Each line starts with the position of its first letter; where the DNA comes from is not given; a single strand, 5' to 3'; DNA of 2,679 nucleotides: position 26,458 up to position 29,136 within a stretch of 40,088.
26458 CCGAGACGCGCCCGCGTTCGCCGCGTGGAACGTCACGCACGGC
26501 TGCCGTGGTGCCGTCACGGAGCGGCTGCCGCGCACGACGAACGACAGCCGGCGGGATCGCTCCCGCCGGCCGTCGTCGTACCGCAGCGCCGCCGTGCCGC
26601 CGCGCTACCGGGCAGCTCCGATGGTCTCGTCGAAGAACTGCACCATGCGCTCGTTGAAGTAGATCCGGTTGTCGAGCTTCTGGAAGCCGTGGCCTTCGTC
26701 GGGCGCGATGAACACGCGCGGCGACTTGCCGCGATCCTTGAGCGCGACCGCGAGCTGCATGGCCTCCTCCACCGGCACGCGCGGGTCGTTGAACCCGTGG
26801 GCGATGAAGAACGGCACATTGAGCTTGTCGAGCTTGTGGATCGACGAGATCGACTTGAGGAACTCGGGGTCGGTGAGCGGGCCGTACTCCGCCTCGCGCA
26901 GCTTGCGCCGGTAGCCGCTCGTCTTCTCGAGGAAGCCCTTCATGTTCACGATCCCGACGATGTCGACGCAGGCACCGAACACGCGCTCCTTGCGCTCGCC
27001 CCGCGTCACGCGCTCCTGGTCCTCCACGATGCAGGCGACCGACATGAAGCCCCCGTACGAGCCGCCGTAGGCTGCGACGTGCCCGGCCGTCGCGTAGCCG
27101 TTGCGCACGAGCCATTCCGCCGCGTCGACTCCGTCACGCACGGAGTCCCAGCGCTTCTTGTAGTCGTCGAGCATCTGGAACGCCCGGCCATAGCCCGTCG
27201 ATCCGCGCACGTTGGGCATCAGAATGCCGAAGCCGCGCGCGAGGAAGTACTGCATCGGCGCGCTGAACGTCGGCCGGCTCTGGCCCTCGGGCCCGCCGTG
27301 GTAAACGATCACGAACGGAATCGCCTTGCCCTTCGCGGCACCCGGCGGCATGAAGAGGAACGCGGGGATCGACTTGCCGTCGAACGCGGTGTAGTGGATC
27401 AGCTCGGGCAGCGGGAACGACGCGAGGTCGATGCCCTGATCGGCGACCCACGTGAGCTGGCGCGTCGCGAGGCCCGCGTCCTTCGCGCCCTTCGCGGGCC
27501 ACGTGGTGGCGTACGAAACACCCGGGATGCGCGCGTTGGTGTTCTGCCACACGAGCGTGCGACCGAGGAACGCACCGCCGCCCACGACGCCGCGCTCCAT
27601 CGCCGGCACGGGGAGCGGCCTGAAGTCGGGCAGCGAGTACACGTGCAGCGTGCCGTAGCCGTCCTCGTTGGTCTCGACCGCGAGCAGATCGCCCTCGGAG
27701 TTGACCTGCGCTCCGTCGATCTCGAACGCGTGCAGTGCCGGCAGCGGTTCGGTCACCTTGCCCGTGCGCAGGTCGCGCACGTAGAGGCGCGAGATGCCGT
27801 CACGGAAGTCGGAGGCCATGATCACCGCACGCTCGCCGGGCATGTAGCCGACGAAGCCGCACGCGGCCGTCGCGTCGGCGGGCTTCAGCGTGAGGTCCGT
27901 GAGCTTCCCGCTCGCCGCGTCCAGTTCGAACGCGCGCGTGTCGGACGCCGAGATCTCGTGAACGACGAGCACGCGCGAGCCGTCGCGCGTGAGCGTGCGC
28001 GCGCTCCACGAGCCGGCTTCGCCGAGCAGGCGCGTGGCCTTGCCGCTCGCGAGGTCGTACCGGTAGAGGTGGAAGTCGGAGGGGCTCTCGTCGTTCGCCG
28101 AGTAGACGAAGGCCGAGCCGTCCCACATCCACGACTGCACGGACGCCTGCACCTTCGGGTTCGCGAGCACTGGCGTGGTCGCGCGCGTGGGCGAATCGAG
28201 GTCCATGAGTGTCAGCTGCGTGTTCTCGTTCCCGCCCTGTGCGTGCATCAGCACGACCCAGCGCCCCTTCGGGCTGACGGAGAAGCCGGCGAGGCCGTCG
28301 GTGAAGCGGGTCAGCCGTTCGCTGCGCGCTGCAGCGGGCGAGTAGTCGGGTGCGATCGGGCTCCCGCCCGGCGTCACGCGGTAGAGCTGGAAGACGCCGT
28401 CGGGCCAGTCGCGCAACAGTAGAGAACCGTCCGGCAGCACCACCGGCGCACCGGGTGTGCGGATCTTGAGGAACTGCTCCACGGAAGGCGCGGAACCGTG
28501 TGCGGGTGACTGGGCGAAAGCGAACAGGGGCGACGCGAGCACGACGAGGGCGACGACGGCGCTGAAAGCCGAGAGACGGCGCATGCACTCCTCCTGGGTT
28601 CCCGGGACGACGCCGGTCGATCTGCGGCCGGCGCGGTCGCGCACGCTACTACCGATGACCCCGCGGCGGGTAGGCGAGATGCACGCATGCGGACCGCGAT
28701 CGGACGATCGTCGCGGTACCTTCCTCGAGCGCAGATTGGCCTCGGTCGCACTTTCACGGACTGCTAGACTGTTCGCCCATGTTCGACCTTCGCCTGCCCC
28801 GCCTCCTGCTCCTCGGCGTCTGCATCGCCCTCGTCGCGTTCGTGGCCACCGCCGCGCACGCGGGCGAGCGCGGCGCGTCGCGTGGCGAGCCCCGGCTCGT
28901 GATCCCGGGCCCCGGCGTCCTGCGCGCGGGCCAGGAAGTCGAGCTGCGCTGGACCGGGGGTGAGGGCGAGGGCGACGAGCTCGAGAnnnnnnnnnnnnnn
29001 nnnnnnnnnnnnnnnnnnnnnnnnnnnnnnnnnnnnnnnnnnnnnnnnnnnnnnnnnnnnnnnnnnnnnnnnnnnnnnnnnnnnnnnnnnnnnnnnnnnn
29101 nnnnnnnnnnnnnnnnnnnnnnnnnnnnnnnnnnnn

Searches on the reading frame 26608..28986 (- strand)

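Call 15: search_protein_families(library=pfam, proteins=[window:26608-28986:-], max_evalue=0.001)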
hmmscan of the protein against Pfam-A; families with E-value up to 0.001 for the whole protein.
window:26608-28986:- (793 aa): 5 families
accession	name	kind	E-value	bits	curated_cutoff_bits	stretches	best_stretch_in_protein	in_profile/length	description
PF00326.27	Peptidase_S9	-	1.3e-38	133.1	22.6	1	573-790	2-211/213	Prolyl oligopeptidase family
PF02129.25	Peptidase_S15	-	1.3e-15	58.3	23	1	536-659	1-119/262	X-Pro dipeptidyl-peptidase (S15 family)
PF20434.5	BD-FAE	-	5.8e-10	39.5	26.8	1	552-748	9-214/215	BD-FAE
PF01738.24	DLH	-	1.7e-05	25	21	1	712-777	132-197/217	Dienelactone hydrolase family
PF02897.21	Peptidase_S9_N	-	0.00078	18.8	24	0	233-315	232-311/414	Prolyl oligopeptidase, N-terminal beta-propeller domain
